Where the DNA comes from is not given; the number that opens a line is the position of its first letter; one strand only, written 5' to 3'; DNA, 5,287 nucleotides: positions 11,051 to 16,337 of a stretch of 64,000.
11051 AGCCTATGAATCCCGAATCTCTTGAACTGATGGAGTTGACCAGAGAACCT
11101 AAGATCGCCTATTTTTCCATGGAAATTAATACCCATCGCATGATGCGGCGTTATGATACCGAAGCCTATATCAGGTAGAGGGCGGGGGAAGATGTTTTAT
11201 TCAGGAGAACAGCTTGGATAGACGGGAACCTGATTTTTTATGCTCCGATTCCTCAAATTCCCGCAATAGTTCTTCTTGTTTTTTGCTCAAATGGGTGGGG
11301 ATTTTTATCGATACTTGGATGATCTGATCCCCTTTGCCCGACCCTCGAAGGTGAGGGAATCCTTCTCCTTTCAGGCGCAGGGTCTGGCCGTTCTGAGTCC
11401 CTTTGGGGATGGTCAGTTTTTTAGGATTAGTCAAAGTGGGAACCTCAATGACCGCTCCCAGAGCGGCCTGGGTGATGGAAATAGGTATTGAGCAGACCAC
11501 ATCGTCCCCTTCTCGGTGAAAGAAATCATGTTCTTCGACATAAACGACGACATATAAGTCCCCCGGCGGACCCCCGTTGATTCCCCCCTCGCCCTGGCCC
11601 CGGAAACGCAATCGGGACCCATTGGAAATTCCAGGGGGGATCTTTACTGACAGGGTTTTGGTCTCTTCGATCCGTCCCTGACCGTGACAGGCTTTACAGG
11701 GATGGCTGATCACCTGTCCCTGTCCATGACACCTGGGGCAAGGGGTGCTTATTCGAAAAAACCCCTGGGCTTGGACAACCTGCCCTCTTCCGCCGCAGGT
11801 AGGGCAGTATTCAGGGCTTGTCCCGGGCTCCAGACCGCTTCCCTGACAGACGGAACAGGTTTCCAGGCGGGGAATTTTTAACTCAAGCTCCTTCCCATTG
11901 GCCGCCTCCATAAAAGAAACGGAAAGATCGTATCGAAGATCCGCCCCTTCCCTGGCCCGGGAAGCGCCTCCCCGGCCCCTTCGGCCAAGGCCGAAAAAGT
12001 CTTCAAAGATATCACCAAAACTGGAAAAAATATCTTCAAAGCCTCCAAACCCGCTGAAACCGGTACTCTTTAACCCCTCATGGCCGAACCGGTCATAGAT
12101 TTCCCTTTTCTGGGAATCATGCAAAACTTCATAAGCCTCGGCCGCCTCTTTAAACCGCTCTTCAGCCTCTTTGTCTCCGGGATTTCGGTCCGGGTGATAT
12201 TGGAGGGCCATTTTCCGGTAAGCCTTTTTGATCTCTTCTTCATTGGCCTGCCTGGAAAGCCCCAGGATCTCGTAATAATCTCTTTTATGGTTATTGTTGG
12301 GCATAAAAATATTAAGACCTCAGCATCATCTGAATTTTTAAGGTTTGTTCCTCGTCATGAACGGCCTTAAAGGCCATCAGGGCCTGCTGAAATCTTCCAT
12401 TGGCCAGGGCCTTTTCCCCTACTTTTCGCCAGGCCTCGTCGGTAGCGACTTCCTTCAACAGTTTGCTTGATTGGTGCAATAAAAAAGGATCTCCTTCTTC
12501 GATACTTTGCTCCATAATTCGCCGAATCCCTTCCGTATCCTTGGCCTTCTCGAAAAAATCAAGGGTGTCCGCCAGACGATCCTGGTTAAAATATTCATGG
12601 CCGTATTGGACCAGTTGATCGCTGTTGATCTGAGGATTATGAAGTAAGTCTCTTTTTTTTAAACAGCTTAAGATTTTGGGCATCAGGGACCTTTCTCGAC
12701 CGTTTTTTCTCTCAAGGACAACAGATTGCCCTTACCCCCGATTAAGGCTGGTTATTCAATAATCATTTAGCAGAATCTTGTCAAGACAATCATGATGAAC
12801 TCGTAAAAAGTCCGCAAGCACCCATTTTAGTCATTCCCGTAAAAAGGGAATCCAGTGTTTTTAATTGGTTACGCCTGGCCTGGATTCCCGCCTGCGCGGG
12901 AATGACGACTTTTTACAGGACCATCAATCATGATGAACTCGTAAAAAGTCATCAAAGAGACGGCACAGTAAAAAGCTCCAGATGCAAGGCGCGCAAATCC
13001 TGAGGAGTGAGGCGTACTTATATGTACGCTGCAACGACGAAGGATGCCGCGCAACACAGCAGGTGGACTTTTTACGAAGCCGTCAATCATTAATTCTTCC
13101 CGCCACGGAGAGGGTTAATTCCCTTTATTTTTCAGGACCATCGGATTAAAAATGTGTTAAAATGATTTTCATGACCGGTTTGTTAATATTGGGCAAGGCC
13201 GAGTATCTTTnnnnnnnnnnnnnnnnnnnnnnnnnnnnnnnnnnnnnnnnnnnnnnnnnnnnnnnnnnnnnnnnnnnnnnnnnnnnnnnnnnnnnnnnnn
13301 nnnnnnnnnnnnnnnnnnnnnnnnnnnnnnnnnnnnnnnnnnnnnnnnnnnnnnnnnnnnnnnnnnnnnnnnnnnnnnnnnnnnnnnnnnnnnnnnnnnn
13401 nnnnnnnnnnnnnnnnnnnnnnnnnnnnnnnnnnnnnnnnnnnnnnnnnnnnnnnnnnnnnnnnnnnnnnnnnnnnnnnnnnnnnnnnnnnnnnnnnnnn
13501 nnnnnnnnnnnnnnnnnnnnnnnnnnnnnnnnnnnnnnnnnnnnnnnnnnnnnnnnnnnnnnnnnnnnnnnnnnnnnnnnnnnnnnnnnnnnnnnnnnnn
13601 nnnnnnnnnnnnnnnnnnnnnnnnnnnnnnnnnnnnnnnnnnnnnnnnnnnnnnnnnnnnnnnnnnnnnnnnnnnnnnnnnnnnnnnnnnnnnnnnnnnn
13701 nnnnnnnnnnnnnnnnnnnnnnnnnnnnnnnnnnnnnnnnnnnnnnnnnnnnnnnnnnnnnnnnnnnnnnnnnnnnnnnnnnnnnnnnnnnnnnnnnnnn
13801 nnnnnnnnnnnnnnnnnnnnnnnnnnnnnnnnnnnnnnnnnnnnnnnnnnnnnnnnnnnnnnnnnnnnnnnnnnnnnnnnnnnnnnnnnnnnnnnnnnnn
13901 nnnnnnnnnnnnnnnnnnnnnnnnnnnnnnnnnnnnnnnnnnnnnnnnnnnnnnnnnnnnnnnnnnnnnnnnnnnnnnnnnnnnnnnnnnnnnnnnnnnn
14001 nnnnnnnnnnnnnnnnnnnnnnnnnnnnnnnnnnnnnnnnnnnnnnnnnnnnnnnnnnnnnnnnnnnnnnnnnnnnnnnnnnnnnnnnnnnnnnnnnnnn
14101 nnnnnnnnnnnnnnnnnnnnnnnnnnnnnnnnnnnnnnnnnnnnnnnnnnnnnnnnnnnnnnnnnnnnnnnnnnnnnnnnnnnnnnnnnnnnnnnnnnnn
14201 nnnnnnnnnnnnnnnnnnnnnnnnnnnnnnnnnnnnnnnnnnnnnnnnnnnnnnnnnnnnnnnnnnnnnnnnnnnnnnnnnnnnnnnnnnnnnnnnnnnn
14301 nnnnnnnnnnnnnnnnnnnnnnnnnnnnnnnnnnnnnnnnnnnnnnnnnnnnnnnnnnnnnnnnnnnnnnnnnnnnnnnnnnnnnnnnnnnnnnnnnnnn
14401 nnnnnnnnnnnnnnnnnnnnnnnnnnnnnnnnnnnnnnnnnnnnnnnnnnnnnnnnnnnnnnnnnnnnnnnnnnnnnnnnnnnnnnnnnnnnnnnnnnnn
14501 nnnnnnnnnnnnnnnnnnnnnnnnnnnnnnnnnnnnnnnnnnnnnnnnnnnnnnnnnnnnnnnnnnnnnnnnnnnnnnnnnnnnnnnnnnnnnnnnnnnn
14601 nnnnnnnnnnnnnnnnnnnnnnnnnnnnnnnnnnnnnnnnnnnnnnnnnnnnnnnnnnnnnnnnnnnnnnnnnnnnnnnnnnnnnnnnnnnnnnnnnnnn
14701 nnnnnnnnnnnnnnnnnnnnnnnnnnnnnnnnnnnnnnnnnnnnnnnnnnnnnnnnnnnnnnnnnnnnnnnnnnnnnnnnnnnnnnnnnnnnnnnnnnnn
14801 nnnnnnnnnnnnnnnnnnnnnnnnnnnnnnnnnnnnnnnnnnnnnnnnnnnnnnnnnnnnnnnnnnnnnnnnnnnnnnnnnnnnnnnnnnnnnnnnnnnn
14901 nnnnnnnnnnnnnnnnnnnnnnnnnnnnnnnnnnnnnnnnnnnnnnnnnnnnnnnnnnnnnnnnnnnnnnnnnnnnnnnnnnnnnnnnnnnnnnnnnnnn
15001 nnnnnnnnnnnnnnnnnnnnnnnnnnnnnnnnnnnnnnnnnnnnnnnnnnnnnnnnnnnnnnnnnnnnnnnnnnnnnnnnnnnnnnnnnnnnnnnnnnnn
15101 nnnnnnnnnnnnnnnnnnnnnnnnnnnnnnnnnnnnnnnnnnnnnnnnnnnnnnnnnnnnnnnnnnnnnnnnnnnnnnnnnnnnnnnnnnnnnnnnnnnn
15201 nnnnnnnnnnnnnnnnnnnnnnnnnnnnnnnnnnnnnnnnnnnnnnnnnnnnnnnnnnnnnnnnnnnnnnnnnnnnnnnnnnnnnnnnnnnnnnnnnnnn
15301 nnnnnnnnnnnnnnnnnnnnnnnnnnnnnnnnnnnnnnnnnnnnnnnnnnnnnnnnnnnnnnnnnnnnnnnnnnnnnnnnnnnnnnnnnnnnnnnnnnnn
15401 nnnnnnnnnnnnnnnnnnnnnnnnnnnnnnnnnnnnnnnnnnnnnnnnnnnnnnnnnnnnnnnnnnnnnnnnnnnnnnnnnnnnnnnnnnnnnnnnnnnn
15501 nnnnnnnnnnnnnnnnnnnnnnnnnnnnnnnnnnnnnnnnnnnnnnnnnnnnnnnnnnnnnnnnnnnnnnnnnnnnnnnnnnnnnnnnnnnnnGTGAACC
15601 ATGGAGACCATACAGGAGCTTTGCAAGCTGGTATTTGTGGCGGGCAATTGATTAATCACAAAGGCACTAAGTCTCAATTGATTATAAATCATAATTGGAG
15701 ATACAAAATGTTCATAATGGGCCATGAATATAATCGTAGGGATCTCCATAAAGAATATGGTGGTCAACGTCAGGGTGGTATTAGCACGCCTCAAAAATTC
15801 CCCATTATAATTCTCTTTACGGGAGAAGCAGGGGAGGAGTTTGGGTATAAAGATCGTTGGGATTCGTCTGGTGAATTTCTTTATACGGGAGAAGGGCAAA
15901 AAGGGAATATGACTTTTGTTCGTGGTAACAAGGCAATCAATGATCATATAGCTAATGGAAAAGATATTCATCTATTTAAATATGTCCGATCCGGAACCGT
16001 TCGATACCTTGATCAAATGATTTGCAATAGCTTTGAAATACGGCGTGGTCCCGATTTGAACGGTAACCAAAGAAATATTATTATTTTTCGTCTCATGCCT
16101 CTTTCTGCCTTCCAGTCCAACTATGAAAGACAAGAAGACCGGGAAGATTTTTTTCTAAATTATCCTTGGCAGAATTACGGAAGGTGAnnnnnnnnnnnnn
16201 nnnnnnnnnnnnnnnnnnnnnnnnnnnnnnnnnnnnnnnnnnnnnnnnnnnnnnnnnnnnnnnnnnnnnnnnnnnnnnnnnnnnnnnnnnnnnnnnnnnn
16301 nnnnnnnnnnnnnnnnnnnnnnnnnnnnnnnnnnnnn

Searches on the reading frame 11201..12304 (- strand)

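Call 16: search_protein_families(library=pfam, proteins=[window:11201-12304:-])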
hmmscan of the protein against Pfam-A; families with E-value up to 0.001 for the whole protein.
window:11201-12304:- (367 aa): 5 families
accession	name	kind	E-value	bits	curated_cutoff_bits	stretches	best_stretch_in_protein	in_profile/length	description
PF01556.23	DnaJ_C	-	3e-53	180.4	26.6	1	123-336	1-152/152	DnaJ C terminal domain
PF00226.36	DnaJ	-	6.8e-29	100.2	27.8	1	9-71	1-63/63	DnaJ domain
PF00684.25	DnaJ_CXXCXGXG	-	5.3e-17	62.3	32.7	1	150-210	1-65/65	DnaJ central domain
PF15777.11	Anti-TRAP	-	1.8e-06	28.3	32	1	144-181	6-47/59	Tryptophan RNA-binding attenuator protein inhibitory protein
PF17302.8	DUF5351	-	0.00092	19.9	27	0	148-157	18-27/29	Family of unknown function (DUF5351)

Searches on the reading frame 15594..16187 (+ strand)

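Call 16: search_protein_families(library=pfam, proteins=[window:15594-16187:+])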
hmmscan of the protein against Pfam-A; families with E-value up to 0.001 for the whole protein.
window:15594-16187:+ (197 aa): 0 families

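Call 33: search_protein_families(library=pfam, max_evalue=1, proteins=[window:15594-16187:+])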
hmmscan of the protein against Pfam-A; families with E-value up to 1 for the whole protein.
window:15594-16187:+ (197 aa): 2 families
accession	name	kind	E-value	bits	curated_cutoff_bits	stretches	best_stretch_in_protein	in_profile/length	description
PF02182.23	SAD_SRA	-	0.041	14.1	30.7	1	84-129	49-104/148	SAD/SRA domain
PF04204.22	HTS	-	0.094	12.1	27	1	29-97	219-284/298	Homoserine O-succinyltransferase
